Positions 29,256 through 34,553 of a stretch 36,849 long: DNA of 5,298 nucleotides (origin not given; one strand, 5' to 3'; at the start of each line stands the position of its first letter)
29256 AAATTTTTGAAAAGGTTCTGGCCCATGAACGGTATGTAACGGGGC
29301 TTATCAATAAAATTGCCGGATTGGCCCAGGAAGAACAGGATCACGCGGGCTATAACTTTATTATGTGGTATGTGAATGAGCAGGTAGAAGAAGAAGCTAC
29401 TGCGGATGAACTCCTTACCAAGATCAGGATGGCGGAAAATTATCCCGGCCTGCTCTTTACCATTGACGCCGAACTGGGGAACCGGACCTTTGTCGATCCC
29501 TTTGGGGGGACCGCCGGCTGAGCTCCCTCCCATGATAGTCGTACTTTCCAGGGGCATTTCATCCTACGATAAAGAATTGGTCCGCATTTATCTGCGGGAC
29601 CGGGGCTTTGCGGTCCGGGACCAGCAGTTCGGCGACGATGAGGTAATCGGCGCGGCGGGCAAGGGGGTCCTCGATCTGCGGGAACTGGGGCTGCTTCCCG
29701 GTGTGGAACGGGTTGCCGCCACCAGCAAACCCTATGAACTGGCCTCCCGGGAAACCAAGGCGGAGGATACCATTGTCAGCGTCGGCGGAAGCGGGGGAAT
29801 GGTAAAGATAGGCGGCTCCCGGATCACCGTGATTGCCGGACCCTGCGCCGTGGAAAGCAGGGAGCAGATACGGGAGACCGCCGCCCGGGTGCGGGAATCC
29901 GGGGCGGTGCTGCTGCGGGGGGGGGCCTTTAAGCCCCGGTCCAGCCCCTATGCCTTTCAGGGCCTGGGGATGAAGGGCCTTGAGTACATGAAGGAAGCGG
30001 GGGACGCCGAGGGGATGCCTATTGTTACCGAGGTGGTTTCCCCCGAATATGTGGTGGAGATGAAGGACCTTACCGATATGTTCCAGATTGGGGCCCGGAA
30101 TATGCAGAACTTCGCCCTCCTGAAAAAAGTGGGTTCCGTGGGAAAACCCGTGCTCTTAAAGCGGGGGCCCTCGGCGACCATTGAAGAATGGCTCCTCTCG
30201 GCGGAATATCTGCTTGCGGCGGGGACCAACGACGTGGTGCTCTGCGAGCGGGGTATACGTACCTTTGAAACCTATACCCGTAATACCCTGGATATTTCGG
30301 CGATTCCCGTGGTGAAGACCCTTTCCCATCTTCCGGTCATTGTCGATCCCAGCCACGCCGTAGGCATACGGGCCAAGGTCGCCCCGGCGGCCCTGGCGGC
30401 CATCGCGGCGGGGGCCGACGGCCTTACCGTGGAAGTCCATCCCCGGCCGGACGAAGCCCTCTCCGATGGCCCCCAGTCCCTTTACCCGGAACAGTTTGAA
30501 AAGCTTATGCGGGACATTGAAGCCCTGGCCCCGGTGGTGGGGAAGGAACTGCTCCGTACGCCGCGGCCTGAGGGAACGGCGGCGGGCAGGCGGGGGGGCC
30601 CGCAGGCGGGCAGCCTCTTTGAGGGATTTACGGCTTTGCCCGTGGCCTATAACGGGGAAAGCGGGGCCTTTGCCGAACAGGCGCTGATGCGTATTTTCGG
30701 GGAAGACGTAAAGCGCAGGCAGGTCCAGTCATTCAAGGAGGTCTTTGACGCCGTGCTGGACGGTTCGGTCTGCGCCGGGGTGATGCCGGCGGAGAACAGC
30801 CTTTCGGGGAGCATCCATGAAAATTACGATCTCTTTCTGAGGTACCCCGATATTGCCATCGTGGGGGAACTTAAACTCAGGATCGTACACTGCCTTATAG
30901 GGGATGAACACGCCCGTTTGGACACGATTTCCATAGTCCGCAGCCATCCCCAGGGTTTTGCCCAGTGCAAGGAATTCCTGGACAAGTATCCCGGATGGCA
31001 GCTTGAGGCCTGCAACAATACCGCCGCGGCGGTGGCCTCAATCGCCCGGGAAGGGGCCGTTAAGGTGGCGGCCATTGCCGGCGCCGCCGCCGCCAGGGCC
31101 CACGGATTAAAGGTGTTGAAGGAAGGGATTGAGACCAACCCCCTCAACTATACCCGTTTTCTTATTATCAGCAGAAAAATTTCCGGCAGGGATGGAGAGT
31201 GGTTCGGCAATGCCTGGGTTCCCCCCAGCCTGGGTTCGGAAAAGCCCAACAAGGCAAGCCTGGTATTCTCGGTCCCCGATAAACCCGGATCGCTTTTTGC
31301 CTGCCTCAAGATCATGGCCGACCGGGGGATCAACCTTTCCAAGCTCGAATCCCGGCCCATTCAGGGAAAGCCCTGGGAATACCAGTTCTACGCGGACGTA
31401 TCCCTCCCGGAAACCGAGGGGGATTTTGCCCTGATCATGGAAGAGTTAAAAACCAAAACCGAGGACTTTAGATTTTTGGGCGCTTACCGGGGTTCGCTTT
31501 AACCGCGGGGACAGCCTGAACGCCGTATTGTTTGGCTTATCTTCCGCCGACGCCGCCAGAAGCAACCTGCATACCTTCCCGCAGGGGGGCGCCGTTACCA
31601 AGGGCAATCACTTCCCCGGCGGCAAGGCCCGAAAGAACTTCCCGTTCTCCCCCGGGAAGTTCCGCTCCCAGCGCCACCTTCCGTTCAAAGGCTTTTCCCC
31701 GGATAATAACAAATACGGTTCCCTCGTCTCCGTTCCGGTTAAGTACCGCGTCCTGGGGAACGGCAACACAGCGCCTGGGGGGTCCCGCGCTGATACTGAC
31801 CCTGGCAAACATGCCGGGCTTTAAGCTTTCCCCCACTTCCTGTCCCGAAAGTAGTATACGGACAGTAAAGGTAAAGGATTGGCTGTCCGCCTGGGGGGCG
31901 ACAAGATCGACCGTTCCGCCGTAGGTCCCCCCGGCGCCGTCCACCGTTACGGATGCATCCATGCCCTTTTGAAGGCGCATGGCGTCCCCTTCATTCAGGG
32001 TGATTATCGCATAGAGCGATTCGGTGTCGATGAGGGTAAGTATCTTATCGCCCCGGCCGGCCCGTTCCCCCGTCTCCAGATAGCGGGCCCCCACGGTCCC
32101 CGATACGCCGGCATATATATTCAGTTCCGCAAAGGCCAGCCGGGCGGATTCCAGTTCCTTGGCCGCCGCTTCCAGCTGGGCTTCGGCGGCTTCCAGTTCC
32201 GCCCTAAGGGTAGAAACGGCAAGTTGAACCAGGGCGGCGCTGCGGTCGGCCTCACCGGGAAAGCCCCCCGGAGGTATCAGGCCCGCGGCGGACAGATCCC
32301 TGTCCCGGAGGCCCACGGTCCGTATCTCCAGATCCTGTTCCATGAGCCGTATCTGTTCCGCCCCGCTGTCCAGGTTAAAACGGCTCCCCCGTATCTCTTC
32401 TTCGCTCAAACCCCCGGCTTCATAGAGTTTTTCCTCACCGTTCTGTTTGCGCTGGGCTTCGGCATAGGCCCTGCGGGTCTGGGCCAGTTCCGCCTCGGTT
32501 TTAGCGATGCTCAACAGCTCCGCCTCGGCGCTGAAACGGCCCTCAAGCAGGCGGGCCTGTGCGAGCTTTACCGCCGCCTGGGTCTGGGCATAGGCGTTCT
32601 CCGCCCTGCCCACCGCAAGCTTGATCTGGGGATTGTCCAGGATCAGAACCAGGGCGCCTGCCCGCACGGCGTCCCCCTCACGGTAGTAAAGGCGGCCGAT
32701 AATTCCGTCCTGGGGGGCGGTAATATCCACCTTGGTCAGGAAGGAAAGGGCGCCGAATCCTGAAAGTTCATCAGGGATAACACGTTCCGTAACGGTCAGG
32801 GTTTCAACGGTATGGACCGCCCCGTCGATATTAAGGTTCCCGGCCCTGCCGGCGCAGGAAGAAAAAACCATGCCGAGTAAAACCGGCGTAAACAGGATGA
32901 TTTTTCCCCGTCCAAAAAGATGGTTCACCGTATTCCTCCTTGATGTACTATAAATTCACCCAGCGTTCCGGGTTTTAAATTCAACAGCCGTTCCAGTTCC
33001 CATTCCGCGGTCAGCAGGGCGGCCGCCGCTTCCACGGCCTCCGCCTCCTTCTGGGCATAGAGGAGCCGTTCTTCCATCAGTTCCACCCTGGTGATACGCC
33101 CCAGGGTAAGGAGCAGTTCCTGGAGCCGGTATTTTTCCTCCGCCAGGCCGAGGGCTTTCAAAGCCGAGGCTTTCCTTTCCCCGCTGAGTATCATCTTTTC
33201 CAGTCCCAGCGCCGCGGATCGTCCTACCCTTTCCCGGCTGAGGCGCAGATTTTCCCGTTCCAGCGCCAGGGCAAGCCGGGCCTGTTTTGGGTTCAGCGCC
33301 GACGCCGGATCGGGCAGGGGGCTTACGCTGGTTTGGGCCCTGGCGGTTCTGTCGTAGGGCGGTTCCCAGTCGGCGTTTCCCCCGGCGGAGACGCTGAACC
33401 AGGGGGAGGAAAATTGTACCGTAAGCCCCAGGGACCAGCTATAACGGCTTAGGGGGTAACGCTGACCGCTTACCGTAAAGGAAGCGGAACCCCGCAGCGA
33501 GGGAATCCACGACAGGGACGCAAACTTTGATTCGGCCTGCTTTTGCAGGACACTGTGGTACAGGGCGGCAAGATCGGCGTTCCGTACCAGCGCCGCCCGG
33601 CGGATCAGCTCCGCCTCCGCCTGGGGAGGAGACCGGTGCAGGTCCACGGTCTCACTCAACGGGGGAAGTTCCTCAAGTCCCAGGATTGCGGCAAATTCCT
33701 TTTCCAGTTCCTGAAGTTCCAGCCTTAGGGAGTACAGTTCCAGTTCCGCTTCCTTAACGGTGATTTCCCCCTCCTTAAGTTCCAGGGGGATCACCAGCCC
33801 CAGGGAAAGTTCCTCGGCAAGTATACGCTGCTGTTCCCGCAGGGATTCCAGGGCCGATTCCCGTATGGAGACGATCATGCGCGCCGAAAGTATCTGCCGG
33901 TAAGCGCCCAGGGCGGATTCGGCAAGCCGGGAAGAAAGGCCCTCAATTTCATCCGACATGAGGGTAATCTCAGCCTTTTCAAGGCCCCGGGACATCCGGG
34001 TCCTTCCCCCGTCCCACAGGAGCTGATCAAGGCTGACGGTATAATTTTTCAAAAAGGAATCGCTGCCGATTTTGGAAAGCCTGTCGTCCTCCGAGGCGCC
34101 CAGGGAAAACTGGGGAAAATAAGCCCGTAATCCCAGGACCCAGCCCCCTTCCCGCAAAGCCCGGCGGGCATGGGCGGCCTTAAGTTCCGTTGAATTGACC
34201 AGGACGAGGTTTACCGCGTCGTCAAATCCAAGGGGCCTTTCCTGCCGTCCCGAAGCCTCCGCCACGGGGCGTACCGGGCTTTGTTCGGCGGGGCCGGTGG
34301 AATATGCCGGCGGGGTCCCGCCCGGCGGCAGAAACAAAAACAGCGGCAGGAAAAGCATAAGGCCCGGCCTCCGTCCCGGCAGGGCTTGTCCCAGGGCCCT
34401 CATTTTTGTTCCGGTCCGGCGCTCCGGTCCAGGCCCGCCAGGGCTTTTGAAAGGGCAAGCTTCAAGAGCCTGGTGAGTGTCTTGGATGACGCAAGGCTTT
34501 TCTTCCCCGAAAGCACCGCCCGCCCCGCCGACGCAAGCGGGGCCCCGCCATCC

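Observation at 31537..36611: Five-gene, fully translationally coupled envelope operon: three unknown lipoproteins, a TolC-like OMF and an MFP adaptor, with no pump gene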

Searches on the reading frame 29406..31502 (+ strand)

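Call 65: search_protein_families(library=pfam, proteins=[window:29406-31502:+], max_evalue=0.00001)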
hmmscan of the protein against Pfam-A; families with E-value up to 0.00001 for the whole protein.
window:29406-31502:+ (698 aa): 4 families
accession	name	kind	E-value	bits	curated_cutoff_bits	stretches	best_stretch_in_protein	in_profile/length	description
PF00793.26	DAHP_synth_1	-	5e-78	262.2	25.5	1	134-368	11-261/270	DAHP synthetase I family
PF00800.23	PDT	-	6.4e-56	189.5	25.2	1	413-591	1-179/181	Prephenate dehydratase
PF01842.31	ACT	-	2.9e-08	33.8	27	1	618-682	2-62/66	ACT domain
PF03102.20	NeuB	-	1.7e-07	31.4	22.1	1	192-380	58-238/241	NeuB family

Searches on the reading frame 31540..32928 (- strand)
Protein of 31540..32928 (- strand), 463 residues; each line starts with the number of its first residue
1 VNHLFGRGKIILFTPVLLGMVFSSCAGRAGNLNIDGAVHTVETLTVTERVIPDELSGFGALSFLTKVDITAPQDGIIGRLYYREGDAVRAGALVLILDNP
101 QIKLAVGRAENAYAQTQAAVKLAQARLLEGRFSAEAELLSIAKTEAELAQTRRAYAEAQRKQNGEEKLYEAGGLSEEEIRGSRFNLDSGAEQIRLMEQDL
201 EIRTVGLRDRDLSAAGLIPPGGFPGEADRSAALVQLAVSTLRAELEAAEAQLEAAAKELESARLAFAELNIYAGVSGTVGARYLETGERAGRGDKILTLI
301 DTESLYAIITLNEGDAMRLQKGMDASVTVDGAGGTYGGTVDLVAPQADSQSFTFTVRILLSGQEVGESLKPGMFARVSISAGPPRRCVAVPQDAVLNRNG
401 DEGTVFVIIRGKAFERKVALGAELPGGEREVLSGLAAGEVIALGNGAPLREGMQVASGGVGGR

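Call 3: search_protein_families(library=pfam, proteins=[window:31540-32928:-], max_evalue=0.1)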
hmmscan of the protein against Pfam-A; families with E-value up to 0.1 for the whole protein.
window:31540-32928:- (463 aa): 4 families
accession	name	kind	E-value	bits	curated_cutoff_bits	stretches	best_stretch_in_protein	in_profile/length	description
PF16576.10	HlyD_D23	-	3.1e-20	72.8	30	1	69-375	22-214/214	Barrel-sandwich domain of CusB or HlyD membrane-fusion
PF13437.12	HlyD_3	-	1e-17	65.2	22.2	2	271-372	2-106/106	HlyD family secretion protein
PF00364.28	Biotin_lipoyl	-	0.0037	17.5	22.1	1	66-96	42-72/73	Biotin-requiring enzyme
PF13533.13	Biotin_lipoyl_2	-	0.016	15.5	29.8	1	69-91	3-25/32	Biotin-lipoyl like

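Call 4: search_protein_families(library=ncbifam, proteins=[window:31540-32928:-], max_evalue=0.1)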
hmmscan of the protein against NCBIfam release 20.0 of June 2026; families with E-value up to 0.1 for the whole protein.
window:31540-32928:- (463 aa): 26 families (the best 25 are shown)
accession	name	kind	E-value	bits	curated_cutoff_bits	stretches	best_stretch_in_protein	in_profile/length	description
TIGR01730.1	RND_mfp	subfamily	4e-50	170.6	94.9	2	235-456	101-320/322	efflux RND transporter periplasmic adaptor subunit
TIGR00999.1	8a0102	subfamily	3.9e-31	108.2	319.3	1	241-445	63-266/271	CzcB/NccB family metal efflux transporter periplasmic adaptor subunit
NF033138.2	RND-peri-MexC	equivalog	1.1e-23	84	625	2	234-457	137-371/375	MexC family multidrug efflux RND transporter periplasmic adaptor subunit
TIGR00998.1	8a0101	subfamily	1.5e-19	70.2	390.8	1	69-345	45-283/334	EmrA/EmrK family multidrug efflux transporter periplasmic adaptor subunit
NF002939.0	PRK03598.1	equivalog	4e-19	69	393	2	231-348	167-285/332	secretion protein HlyD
NF008606.0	PRK11578.1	equivalog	7.3e-17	61.5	342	2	232-447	149-366/371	macrolide transporter subunit MacA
TIGR02971.1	heterocyst_DevB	subfamily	1.1e-14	54.6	129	1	71-349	18-284/327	ABC exporter membrane fusion protein, DevB family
NF008589.1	PRK11556.1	equivalog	1.7e-13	50.3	391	2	37-154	55-172/392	MdtA/MuxA family multidrug efflux RND transporter periplasmic adaptor subunit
NF007132.1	PRK09578.1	equivalog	2.4e-13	49.6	512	2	16-152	15-149/396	MexX/AxyX family multidrug efflux RND transporter periplasmic adaptor subunit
TIGR01843.1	type_I_hlyD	subfamily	1.3e-11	44.1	208.65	2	72-203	49-176/422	HlyD family type I secretion periplasmic adaptor subunit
NF045904.1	RND-peri-MexE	equivalog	2.2e-11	43.3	714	2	243-456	146-367/390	multidrug efflux RND transporter periplasmic adaptor subunit MexE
NF007785.0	PRK10476.1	equivalog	6.7e-11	41.6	376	2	237-329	177-269/347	multidrug transporter subunit MdtN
NF045680.1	DiMtlExpIhpB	equivalog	8.3e-10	38.1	450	1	266-445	135-310/326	divalent metal ion exporter adaptor subunit IhpB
NF007850.1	PRK10559.1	equivalog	4.1e-09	36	400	1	235-352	114-231/303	p-hydroxybenzoic acid efflux pump subunit AaeA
NF000272.2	OqxA_adapt_sub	exception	9.9e-09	34.6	835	2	331-455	254-377/391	multidrug efflux RND transporter periplasmic adaptor subunit OqxA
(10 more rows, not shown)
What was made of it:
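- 31537..32928 (-): MFP: 463-aa RND-type periplasmic adaptor lipoprotein (lipobox FSSC, GTG start with a GGAGG ribosome-binding site). It has a long insert between the lipoyl half-motifs. MacA, HlyD and EmrA equivalogs are all far below their cutoffs (call 4).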

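Call 61: search_solved_structures(query=window:31540-32928:-, max_evalue=0.001)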
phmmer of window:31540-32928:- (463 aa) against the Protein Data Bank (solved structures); distinct sequences matched with E-value up to 0.001: 19.
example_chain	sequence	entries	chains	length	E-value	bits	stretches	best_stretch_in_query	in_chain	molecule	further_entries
5ng5_E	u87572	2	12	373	3.8e-12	49.3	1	243-457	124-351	Multidrug efflux pump subunit AcrA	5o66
9j3d_D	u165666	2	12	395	4.7e-12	49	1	239-456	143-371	RND efflux system, MexC-like protein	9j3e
9qgy_G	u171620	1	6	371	5.7e-12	48.7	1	231-448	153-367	Macrolide export protein MacA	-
5nik_D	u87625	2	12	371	5.8e-12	48.7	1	231-448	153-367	Macrolide export protein MacA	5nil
9tg4_D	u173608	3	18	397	9.6e-12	48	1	243-457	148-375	Multidrug efflux pump subunit AcrA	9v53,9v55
5v5s_D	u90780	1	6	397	1.3e-11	47.6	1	243-457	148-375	Multidrug efflux pump subunit AcrA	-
3fpp_A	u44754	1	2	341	1.4e-11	47.4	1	231-448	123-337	Macrolide-specific efflux protein macA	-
3lnn_A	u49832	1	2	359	5e-11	45.6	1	295-449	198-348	Membrane fusion protein (MFP) heavy metal cation efflux ZneB (CzcB-like)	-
20yy_D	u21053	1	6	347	6.7e-08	35.3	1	245-456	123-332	Multidrug efflux RND transporter periplasmic adaptor subunit MexJ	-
2f1m_A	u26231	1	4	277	2.4e-07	33.5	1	243-395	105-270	Acriflavine resistance protein A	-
4l8j_A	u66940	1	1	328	5.6e-07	32.3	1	233-455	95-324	Putative efflux transporter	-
4dk0_A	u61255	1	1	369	6.8e-06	28.7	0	237-349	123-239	Putative MacA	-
4dk1_A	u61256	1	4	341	2.6e-05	26.8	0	243-350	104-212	Putative MacA, Multidrug resistance protein mexA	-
4tko_B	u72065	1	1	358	0.00033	23.2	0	238-362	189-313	EmrA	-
2v4d_A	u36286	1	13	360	0.00071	22.1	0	243-443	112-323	MULTIDRUG RESISTANCE PROTEIN MEXA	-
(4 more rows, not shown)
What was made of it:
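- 31537..32928 (-): Best PDB relatives are AcrA, MexC-like and MacA at about 49 bits (call 61).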

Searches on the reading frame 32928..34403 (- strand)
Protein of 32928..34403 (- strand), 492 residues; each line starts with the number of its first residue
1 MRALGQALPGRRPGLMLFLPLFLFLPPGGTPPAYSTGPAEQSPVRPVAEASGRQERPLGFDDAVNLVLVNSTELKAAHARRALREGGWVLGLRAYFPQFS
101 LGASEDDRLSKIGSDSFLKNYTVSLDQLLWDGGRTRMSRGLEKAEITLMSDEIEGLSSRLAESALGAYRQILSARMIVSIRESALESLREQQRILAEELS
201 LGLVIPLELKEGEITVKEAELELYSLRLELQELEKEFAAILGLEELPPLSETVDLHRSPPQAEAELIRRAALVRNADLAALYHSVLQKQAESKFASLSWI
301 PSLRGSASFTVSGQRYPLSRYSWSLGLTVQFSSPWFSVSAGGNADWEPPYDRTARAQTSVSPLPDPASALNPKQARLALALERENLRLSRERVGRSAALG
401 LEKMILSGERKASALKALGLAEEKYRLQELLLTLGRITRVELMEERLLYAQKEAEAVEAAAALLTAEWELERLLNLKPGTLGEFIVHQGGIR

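Call 3: search_protein_families(library=pfam, proteins=[window:32928-34403:-], max_evalue=0.1)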
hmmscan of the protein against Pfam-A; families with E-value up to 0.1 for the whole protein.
window:32928-34403:- (492 aa): 2 families
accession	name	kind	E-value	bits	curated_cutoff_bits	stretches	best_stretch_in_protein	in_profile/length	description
PF02321.23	OEP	-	6.2e-26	91.8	22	2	60-242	1-187/187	Outer membrane efflux protein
PF19742.4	DUF6231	-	0.088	13.9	35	0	141-187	45-90/145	Family of unknown function (DUF6231)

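Call 4: search_protein_families(library=ncbifam, proteins=[window:32928-34403:-], max_evalue=0.1)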
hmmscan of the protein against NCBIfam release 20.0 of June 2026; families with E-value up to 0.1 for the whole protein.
window:32928-34403:- (492 aa): 2 families
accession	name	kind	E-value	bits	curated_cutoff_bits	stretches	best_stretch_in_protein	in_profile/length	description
TIGR01844.1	type_I_sec_TolC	subfamily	8.7e-17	61.2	225.15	1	58-329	3-279/414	TolC family outer membrane protein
TIGR01845.1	outer_NodT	subfamily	0.00056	18.8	210.05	1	126-315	130-323/460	efflux transporter outer membrane subunit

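Call 62: search_solved_structures(query=window:32928-34403:-, max_evalue=0.001)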
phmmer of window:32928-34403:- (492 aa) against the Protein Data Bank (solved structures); distinct sequences matched with E-value up to 0.001: 0.
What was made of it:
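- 32925..34403 (-): OMF: 492-aa TolC-family outer-membrane factor. Plain signal peptide, not lipidated. No PDB sequence hit at E <= 1e-3 (call 62).
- Tried and rejected: The OMF gave no PDB sequence hit either (call 62).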
